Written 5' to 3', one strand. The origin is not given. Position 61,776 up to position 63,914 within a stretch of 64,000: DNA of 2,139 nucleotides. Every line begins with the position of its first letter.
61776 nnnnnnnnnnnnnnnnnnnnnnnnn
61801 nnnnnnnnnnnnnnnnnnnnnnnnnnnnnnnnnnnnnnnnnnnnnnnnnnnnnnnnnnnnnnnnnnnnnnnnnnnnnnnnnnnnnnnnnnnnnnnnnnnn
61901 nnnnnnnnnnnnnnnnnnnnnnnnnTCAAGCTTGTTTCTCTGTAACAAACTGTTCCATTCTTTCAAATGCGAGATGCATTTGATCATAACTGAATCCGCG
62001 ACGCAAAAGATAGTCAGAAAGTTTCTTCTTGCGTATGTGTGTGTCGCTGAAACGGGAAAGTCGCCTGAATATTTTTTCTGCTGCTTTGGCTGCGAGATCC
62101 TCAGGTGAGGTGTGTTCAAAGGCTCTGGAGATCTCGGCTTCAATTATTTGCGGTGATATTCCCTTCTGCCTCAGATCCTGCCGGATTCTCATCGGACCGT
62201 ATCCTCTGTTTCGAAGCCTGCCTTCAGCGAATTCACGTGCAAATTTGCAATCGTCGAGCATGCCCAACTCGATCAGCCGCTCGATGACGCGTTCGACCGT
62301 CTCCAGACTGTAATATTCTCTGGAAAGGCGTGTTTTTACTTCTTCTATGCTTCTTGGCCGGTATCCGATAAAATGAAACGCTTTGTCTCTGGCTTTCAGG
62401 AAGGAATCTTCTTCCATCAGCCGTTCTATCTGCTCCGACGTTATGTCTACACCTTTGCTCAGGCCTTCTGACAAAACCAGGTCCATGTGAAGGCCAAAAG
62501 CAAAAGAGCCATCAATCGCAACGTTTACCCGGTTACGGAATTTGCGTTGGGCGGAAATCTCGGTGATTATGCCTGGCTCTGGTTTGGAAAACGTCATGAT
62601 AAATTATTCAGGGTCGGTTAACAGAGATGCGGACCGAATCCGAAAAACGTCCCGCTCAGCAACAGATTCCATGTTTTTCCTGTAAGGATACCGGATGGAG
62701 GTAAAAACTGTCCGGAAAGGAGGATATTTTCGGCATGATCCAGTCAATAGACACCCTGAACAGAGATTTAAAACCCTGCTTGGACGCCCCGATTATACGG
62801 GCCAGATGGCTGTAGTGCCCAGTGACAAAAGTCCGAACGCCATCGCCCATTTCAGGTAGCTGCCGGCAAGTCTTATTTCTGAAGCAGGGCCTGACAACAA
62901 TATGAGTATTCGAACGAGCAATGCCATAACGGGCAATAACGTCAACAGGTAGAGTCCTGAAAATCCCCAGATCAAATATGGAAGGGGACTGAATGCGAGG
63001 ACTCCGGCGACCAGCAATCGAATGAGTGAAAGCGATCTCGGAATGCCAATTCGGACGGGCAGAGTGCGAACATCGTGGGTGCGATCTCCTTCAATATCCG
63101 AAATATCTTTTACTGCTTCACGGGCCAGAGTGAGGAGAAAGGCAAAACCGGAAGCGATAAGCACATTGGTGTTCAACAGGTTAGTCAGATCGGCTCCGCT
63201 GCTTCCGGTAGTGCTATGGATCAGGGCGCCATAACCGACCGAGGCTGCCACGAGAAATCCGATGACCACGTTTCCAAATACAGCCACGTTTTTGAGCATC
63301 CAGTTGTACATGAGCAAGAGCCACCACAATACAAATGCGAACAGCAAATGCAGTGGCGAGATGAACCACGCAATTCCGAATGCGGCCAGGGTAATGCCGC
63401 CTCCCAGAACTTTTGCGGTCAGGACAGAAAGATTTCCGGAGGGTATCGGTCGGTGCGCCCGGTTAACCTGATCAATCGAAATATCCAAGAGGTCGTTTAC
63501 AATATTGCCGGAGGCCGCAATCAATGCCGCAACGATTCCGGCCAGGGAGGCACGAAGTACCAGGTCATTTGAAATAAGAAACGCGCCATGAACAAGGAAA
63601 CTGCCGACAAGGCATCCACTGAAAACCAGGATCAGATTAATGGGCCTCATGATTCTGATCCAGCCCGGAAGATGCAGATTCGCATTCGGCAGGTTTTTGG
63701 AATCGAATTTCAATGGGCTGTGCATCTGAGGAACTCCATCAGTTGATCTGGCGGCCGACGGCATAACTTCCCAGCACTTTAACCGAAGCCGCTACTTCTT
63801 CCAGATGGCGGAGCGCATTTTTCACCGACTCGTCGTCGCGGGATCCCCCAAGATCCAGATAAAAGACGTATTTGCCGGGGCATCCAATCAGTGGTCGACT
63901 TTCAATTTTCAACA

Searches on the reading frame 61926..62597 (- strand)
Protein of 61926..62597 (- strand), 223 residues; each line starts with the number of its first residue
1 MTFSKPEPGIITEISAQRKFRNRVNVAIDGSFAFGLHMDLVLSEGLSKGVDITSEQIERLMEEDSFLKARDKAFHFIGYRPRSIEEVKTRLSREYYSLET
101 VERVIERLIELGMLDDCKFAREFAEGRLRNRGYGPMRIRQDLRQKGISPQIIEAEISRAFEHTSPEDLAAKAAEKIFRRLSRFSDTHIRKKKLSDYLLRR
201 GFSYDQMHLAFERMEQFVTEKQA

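Call 65: search_protein_families(library=pfam, proteins=[window:61926-62597:-], max_evalue=0.0001)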
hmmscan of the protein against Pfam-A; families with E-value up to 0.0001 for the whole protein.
window:61926-62597:- (223 aa): 3 families
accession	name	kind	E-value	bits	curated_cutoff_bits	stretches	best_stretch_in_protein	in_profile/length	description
PF21982.2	RecX_HTH1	-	1e-15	57.8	26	1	69-108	1-40/40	RecX, first three-helix domain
PF02631.22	RecX_HTH2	-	1.8e-15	57.3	26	1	115-154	1-40/42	RecX, second three-helix domain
PF21981.2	RecX_HTH3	-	4e-10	40.1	26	1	167-206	5-43/48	RecX, third three-helix domain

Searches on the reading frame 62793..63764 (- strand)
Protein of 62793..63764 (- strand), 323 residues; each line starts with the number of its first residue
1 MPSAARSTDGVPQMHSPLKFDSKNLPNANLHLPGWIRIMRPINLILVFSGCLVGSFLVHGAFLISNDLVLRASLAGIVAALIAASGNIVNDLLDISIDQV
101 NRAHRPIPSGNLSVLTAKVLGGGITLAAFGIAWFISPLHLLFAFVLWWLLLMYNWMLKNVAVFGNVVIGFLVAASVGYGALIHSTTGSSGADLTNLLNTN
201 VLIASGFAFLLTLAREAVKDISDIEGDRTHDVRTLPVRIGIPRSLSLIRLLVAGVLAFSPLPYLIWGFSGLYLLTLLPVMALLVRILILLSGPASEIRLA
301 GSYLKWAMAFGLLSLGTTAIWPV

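Call 65: search_protein_families(library=pfam, proteins=[window:62793-63764:-], max_evalue=0.0001)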
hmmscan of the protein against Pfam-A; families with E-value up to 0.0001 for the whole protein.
window:62793-63764:- (323 aa): 1 family
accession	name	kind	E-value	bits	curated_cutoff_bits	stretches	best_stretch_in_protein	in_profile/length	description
PF01040.23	UbiA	-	4.8e-36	124.7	34.2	1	51-287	5-228/250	UbiA prenyltransferase family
